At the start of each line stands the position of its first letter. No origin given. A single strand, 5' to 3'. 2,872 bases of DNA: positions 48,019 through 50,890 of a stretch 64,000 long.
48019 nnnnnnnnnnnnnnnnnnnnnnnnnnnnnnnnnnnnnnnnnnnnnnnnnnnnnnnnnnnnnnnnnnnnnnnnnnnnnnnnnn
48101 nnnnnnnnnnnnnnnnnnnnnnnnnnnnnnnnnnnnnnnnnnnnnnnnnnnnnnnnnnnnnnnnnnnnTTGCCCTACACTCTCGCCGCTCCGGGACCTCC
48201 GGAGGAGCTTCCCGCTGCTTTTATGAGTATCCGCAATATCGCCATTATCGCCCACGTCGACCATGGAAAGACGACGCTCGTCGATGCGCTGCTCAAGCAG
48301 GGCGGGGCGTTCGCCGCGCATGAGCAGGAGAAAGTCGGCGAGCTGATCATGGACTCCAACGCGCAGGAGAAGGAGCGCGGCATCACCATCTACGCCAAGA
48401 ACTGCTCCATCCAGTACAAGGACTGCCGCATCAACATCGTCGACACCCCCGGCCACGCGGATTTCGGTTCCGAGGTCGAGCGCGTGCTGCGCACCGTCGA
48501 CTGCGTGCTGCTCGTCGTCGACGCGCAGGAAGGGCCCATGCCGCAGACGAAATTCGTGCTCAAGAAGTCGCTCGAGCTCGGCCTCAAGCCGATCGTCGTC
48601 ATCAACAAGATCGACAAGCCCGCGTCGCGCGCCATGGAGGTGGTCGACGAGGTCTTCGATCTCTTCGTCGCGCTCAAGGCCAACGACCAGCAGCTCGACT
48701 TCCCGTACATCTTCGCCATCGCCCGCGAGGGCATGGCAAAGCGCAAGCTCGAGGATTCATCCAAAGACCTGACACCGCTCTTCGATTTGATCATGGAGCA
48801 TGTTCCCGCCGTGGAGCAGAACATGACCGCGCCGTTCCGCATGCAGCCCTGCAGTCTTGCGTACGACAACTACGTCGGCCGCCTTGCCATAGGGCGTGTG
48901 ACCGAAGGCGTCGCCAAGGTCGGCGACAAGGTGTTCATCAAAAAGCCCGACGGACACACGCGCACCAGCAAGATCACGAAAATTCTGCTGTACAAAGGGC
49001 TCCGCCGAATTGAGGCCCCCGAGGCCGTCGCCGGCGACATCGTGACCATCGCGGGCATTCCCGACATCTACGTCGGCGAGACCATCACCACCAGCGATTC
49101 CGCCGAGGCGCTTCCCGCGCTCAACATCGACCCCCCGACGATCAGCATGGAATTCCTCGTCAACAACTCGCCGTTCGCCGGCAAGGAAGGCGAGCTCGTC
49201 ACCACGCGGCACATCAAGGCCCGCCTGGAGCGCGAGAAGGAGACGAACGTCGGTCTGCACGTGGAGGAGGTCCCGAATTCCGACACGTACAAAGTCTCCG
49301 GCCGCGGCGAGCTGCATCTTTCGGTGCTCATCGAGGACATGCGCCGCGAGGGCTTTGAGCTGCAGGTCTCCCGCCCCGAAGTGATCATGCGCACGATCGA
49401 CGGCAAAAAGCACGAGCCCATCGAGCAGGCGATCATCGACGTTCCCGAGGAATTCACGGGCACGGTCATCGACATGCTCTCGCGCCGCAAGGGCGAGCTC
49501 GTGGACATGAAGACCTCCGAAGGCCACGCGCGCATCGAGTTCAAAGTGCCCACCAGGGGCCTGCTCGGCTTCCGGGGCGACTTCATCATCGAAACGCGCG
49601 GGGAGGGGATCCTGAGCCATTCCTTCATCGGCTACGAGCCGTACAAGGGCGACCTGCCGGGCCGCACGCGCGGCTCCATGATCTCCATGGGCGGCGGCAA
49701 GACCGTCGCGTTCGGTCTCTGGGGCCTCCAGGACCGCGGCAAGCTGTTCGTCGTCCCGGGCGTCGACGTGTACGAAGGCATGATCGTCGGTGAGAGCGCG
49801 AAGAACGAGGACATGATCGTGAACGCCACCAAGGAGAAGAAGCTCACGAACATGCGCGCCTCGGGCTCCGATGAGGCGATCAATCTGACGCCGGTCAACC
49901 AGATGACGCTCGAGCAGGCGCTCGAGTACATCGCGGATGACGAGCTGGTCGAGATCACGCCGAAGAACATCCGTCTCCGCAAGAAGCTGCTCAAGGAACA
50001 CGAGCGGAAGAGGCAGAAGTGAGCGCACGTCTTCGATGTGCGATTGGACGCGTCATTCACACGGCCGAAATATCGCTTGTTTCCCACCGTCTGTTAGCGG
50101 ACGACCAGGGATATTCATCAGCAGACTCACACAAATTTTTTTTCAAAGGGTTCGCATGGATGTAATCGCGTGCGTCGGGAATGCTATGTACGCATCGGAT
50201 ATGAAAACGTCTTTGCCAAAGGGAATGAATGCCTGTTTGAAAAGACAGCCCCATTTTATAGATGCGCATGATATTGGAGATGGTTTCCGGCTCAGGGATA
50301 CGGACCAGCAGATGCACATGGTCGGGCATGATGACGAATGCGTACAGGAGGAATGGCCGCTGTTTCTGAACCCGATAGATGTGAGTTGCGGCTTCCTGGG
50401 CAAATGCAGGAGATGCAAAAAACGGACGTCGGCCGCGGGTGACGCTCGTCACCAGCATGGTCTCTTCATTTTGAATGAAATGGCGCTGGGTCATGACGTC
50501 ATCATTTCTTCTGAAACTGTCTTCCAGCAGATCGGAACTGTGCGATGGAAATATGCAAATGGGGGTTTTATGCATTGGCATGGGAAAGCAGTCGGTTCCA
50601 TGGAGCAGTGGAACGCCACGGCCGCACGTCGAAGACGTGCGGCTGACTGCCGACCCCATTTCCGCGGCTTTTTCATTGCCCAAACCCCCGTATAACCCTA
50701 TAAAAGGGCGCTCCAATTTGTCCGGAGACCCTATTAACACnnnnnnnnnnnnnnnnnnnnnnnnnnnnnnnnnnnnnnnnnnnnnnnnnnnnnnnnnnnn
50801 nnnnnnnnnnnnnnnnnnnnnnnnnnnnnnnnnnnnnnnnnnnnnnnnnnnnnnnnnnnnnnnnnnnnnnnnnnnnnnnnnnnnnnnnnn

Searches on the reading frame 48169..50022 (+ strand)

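Call 7: search_protein_families(library=pfam, proteins=[window:48169-50022:+], max_evalue=0.01)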
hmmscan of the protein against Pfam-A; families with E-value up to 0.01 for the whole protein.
window:48169-50022:+ (617 aa): 12 families
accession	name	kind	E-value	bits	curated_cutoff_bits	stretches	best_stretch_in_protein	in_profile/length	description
PF00009.33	GTP_EFTU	-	4e-57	193.3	26.5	1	20-213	2-187/188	Elongation factor Tu GTP binding domain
PF21018.2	BipA_C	-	4.6e-47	158.8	23.8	1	501-609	1-109/110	TypA/BipA C-terminal domain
PF00679.30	EFG_C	-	3e-22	78.9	27.9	1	415-497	3-86/89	Elongation factor G C-terminus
PF03144.31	GTP_EFTU_D2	-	1.1e-12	48.7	30.3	1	237-307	1-73/73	Elongation factor Tu domain 2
PF22042.2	EF-G_D2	-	2.6e-08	34.3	27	1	232-308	11-83/84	Elongation factor G domain 2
PF01926.29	MMR_HSR1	-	6.8e-08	33.1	21.9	1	24-147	2-113/113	50S ribosome-binding GTPase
PF02421.24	FeoB_N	-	4.4e-05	23.5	27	1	71-159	32-126/156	Ferrous iron transport protein B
PF14492.12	EFG_III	-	0.0014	19.1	27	1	348-399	20-72/75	Elongation Factor G, domain III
PF00071.28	Ras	-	0.0021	18.1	21.6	1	71-120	33-82/162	Ras family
PF08477.19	Roc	-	0.0032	18.1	27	1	29-149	7-119/119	Ras of Complex, Roc, domain of DAPkinase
PF00735.24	Septin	-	0.0034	17.1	26.2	0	24-99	7-75/280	Septin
PF00350.29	Dynamin_N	-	0.0084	16.6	27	0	73-147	90-167/168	Dynamin family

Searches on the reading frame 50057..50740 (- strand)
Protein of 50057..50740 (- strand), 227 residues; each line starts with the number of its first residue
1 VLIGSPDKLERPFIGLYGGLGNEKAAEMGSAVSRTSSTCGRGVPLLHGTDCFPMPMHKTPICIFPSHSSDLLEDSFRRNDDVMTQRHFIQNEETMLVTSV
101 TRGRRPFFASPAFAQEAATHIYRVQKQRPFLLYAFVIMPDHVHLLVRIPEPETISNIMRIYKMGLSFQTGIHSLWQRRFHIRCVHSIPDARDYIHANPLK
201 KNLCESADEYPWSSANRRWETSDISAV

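Call 7: search_protein_families(library=pfam, proteins=[window:50057-50740:-], max_evalue=0.01)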
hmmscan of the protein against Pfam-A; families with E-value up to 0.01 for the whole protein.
window:50057-50740:- (227 aa): 1 family
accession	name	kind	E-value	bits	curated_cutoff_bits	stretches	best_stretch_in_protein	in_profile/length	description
PF01797.21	Y1_Tnp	-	9.3e-10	39.1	23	1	99-166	11-77/121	Transposase IS200 like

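Call 14: search_protein_families(library=ncbifam, proteins=[window:50057-50740:-], max_evalue=0.01)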
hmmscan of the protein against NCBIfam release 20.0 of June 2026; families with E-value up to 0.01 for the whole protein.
window:50057-50740:- (227 aa): 2 families
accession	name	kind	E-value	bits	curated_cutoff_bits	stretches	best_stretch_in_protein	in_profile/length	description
NF047646.1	REP_Tyr_transpos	equivalog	1.4e-26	93.1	80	1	86-213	3-146/146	REP-associated tyrosine transposase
NF033573.1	transpos_IS200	equivalog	2.3e-06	27.9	55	1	85-164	4-81/126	IS200/IS605 family transposase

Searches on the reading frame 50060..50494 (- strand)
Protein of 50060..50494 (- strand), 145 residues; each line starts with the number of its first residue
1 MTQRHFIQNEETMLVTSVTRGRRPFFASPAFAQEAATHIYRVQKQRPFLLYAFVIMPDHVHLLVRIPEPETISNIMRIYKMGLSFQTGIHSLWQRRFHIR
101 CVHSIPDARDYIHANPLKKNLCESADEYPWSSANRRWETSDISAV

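Call 33: find_homologous_proteins(query=window:50060-50494:-, max_evalue=0.00001)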
Query seq(145 aa) (145 aa): 19 proteins with E <= 0.00001 among 37 candidates.
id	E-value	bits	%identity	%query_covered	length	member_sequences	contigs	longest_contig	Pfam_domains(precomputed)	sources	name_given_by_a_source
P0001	2.5e-57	211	58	100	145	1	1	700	PF01797.22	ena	-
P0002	1.5e-55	205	61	98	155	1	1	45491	PF01797.22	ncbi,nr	ncbi:hypothetical protein EXS70_00105 [Candidatus Peribacteria bacterium]|nr:hypothetical protein [C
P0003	1.7e-55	205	61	100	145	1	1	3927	PF01797.22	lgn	-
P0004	7.4e-54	200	59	97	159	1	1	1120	PF01797.22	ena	-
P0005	1.1e-51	193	58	98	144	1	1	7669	PF01797.22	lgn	-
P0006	2.7e-48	182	56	97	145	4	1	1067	PF01797.22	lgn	-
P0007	2.5e-46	175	57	99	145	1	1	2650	PF01797.22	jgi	-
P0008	7.6e-45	170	57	94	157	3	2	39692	PF01797.22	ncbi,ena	ncbi:MAG: transposase [Patescibacteria group bacterium]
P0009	1.4e-44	170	53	100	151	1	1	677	PF01797.22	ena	-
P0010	5.0e-44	168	51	98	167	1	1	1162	PF01797.22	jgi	jgi:REP element-mobilizing transposase RayT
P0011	6.4e-44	167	51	98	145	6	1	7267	PF01797.22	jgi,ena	-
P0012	1.9e-43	166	53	100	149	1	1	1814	PF01797.22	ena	-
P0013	1.3e-42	163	53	98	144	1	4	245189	PF01797.22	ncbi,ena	-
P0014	2.4e-42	162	51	98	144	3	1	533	PF01797.22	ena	-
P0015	1.1e-41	160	54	95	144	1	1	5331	PF01797.22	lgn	-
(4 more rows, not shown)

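Call 34: find_encoding_contigs(protein=P0002, flank=6000, max_places=2)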
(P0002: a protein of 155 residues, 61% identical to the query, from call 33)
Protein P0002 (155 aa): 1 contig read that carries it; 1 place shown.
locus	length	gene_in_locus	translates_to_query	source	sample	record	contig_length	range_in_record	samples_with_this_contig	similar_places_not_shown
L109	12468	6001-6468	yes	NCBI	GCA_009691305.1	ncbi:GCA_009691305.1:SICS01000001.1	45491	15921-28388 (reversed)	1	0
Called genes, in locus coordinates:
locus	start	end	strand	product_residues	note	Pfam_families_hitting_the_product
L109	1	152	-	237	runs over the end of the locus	PF02348:CTP_transf_3, PF12804:NTP_transf_3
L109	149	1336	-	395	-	PF00155:Aminotran_1_2, PF01041:DegT_DnrJ_EryC1, PF01212:Beta_elim_lyase (weak), PF01053:Cys_Met_Meta_PP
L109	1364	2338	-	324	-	PF01073:3Beta_HSD, PF01370:Epimerase, PF02719:Polysacc_synt_2, PF04321:RmlD_sub_bind, PF05368:NmrA, PF07993:NAD_binding_4 (weak), PF16363:GDP_Man_Dehyd, PF13460:NAD_binding_10, +1 more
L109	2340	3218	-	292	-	-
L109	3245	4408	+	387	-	-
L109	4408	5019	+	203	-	PF00117:GATase, PF07685:GATase_3 (weak), PF01174:SNO, PF07722:Peptidase_C26 (weak)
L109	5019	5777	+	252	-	PF00977:His_biosynth, PF03060:NMO (faint)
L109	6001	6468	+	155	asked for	PF01797:Y1_Tnp (weak)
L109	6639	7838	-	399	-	-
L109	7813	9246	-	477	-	PF03062:MBOAT, PF13813:MBOAT_2 (weak)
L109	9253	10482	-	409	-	-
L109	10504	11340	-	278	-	PF00117:GATase, PF07685:GATase_3 (weak)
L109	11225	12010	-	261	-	PF00977:His_biosynth, PF03060:NMO (faint)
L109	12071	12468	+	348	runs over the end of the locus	PF03102:NeuB, PF08666:SAF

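Call 35: find_encoding_contigs(protein=P0008, flank=6000, max_places=2)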
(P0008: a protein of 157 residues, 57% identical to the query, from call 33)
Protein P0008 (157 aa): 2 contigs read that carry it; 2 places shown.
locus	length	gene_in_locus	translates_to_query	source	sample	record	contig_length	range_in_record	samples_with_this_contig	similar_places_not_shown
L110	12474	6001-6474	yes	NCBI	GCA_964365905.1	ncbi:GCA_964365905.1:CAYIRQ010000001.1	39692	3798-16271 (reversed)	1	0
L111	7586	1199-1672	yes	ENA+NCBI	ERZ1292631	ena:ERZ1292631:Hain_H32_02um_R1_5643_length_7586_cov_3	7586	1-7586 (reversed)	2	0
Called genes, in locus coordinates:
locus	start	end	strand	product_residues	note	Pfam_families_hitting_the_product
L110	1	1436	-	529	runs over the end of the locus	PF21722:Gly_rich_2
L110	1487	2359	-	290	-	PF00480:ROK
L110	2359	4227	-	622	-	-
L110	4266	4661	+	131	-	PF01687:Flavokinase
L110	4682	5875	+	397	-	PF00579:tRNA-synt_1b, PF22421:SYY_C-terminal, PF01479:S4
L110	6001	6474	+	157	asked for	PF01797:Y1_Tnp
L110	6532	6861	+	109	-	PF01329:Pterin_4a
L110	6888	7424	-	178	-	-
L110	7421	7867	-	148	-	PF01541:GIY-YIG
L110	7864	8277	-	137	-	PF01541:GIY-YIG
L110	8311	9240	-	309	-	PF02899:Phage_int_SAM_1, PF00589:Phage_integrase, PF22823:MrpR_C_cat (weak)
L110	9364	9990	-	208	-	PF02698:DUF218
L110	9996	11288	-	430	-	-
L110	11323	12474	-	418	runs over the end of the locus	PF00162:PGK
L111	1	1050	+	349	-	PF00579:tRNA-synt_1b, PF22421:SYY_C-terminal, PF01479:S4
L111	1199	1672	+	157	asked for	PF01797:Y1_Tnp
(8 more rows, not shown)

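Call 36: find_encoding_contigs(protein=P0013, flank=6000, max_places=2)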
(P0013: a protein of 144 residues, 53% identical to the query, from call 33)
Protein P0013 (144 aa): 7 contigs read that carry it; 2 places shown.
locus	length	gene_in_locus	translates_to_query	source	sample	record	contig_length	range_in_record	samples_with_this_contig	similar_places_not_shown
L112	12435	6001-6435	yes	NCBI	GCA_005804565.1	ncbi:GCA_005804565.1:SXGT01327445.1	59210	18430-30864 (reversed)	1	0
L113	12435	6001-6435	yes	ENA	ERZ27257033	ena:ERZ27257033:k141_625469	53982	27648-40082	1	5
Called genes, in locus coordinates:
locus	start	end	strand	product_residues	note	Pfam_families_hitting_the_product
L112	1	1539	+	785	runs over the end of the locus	PF00456:Transketolase_N, PF02779:Transket_pyr, PF02780:Transketolase_C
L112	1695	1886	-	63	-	-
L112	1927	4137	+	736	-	-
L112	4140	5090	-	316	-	PF13354:Beta-lactamase2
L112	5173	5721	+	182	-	-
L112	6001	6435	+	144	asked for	PF01797:Y1_Tnp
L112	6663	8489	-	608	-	-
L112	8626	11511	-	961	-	PF13518:HTH_28, PF13565:HTH_32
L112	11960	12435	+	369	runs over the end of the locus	PF00395:SLH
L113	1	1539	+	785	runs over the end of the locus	PF00456:Transketolase_N, PF02779:Transket_pyr, PF02780:Transketolase_C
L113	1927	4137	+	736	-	-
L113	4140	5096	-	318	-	PF13354:Beta-lactamase2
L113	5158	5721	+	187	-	-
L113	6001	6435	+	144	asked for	PF01797:Y1_Tnp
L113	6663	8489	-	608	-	-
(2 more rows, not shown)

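Call 68: search_solved_structures(query=window:50060-50494:-, max_evalue=0.01, show_alignments=1)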
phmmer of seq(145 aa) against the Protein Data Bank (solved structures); distinct sequences matched with E-value up to 0.01: 1.
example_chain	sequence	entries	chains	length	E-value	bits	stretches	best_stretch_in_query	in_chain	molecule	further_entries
4er8_A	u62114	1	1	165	8.8e-13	51.9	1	5-135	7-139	TnpArep for protein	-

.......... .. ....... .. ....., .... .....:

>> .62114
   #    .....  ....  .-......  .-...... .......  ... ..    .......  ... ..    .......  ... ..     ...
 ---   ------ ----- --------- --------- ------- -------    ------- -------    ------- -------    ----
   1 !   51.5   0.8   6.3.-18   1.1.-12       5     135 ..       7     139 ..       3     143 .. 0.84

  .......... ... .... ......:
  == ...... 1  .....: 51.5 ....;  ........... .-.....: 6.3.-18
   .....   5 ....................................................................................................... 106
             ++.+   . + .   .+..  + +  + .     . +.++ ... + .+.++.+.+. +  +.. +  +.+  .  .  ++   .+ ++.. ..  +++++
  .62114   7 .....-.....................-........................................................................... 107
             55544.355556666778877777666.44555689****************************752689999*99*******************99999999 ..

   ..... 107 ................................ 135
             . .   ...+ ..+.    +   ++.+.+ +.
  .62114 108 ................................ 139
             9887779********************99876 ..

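Call 69: find_related_loci(query=A3, collection=metagenome_contigs, flank=5000)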
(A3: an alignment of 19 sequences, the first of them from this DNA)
Query A3 (145 aa) in metagenome_contigs; peptide patterns used: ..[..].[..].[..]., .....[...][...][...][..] (x = any residue, [..] = any of these).
600 stretches matched a pattern (row limit reached: there are more); 329 encode a relative of the query (tblastn E <= 1e-3); the best 80 are kept; 80 distinct loci.
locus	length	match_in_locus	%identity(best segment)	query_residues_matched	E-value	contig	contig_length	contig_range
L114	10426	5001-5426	48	1-142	2e-44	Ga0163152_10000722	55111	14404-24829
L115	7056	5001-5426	45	1-142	1e-38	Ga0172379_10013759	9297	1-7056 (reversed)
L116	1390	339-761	44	1-142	1e-38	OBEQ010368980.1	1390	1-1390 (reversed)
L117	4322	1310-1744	36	4-141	2e-20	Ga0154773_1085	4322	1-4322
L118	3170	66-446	39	12-135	2e-20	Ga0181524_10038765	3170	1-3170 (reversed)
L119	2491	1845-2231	37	12-133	6e-19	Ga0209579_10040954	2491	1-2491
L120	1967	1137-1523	37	12-133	8e-18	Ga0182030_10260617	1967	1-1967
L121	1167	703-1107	34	14-142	8e-18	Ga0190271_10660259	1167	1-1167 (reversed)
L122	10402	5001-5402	34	14-140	1e-17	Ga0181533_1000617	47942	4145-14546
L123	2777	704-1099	35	12-144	3e-17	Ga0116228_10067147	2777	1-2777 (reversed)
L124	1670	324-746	33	4-137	3e-17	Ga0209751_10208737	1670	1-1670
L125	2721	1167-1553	36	12-133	4e-17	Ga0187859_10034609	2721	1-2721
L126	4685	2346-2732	35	12-133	9e-17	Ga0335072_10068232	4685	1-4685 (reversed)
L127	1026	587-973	36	12-133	6e-17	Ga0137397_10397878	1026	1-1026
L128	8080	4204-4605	37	9-134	1e-16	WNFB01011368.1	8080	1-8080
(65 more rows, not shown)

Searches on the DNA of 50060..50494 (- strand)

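Call 70: search_with_rna_model(model_id=R1, sources=[L109, L110, L111, L112, L113, L114, L115, L116, L117, L118, L119, L120, L121, L122, L123, L124, L125, L126, L127, L128, L129, L130, L131, L132, L133, L134, L135, L136, L137, L138, L139, L140, L141, L142, L143, L144, L145, L146, L147, L148, L149, L150, L151, L152, L153, L154, L155, L156, L157, L158, L159, L160, L161, L162, L163, L164, L165, L166, L167, L168, L169, L170, L171, L172, L173, L174, L175, L176, L177, L178, L179, L180, L181, L182, L183, L184, L185, L186, L187, L188, L189, L190, L191, L192, L193], max_evalue=1, show_alignments=6)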
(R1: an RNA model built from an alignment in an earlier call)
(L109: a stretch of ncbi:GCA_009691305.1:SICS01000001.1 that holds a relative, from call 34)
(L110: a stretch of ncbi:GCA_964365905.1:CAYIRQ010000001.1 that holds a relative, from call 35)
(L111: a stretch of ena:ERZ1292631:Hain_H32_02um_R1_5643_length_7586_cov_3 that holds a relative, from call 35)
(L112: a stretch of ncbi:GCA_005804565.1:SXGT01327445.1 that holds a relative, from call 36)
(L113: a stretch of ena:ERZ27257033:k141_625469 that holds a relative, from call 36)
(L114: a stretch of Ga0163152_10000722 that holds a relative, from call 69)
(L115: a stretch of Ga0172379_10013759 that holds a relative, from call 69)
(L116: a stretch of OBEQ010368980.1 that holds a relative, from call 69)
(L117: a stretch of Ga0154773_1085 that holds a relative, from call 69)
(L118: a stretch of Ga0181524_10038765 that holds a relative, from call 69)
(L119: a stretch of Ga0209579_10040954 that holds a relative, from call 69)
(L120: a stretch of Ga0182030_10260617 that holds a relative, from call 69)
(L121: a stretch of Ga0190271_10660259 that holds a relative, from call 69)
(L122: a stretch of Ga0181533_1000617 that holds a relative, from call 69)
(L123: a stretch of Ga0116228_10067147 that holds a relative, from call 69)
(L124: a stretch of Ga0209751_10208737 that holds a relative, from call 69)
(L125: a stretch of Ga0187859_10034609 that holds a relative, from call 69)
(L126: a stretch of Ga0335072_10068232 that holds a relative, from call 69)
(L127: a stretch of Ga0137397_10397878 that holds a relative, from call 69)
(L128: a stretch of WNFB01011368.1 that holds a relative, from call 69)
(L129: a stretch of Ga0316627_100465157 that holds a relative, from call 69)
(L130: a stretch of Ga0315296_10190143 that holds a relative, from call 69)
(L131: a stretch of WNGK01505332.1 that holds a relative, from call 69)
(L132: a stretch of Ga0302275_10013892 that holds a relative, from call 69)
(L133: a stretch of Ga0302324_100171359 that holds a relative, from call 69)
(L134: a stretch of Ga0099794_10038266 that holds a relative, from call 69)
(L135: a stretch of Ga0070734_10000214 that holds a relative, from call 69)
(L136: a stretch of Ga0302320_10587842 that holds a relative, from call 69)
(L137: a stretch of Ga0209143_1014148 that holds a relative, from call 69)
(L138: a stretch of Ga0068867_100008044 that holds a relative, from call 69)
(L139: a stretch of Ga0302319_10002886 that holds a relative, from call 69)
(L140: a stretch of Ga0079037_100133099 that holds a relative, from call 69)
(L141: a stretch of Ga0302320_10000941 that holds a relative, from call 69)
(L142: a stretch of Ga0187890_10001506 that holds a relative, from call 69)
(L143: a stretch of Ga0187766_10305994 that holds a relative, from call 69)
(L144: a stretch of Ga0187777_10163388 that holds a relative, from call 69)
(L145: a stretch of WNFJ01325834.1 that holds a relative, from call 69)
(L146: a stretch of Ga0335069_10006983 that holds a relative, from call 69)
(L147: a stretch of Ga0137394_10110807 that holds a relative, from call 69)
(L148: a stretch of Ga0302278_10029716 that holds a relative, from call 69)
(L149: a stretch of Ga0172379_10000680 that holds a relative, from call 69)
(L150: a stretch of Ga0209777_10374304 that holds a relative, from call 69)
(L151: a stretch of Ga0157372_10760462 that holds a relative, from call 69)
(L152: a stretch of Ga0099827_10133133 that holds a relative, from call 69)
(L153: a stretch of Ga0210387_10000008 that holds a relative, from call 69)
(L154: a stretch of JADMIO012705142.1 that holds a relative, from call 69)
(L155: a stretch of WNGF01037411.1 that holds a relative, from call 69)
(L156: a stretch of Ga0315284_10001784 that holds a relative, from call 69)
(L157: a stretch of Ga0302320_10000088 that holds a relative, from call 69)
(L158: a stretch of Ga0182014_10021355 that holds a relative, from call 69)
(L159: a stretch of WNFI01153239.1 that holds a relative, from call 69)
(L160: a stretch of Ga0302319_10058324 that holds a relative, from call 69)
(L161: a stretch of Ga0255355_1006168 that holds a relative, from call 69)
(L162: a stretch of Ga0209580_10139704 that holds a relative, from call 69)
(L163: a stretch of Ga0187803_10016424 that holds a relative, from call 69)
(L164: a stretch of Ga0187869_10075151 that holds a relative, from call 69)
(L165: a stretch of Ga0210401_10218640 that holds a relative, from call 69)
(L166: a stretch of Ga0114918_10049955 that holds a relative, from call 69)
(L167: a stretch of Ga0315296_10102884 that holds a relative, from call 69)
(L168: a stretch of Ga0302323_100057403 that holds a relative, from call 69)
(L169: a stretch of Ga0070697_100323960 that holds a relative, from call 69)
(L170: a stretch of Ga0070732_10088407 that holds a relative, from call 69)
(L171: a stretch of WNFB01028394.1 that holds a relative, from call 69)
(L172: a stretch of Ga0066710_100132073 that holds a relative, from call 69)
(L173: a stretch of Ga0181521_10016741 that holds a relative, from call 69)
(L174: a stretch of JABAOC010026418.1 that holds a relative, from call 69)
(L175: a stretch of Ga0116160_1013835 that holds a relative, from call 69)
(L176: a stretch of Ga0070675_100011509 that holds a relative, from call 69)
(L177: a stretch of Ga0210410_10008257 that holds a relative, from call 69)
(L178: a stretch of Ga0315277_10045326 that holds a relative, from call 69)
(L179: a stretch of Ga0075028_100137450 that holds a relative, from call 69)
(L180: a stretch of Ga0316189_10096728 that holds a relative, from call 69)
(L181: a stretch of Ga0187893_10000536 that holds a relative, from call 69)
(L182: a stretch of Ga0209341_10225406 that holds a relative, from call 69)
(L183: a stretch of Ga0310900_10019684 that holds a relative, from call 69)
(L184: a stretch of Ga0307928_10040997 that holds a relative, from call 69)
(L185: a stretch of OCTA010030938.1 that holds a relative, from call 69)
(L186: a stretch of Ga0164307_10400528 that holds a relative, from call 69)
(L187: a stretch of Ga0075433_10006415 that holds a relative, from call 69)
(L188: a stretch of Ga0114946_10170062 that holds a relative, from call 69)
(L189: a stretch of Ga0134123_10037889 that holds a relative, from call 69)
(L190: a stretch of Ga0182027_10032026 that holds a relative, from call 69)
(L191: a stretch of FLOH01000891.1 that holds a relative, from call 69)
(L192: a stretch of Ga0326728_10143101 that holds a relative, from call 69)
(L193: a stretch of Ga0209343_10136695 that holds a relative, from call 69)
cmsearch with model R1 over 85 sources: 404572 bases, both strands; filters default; matches with E-value up to 1: 4.
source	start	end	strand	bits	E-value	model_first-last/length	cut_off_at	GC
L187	7385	7416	+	20.9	0.012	1-48/48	no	0.66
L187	7463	7489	-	16.4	0.19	1-48/48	no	0.63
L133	90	116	+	16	0.25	1-48/48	no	0.7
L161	1095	1147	+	14.1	0.84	1-48/48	no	0.62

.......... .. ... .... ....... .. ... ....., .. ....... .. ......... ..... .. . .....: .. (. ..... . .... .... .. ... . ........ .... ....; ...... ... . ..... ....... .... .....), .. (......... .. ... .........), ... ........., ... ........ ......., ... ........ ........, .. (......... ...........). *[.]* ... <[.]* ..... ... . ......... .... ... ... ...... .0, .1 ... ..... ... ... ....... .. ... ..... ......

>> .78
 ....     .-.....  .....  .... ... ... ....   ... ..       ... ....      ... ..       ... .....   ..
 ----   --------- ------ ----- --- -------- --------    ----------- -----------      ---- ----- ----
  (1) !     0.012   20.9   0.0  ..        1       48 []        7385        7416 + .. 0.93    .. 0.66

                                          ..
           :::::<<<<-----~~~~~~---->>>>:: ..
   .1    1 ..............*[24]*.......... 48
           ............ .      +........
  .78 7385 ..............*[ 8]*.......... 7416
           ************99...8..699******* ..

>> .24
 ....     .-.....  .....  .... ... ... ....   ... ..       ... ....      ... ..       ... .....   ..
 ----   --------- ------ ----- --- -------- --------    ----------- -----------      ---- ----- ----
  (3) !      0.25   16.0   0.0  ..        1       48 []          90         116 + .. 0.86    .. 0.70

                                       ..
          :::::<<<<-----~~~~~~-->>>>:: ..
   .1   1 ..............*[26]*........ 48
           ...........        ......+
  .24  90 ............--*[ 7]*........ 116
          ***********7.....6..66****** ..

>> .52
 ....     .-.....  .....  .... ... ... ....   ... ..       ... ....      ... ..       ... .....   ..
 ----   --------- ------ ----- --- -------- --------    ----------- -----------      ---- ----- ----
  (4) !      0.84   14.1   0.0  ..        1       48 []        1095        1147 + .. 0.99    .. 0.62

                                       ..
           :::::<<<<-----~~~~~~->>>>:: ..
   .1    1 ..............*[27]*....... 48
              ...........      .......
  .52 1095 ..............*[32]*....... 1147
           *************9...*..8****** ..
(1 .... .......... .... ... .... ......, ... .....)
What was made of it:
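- On REP / RAYT system (REPtron): None of 85 RAYT-family loci holds a GTAG-box copy (call 70).
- None of 85 RAYT-family loci (405 kb) holds a GTAG-box copy (call 70).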
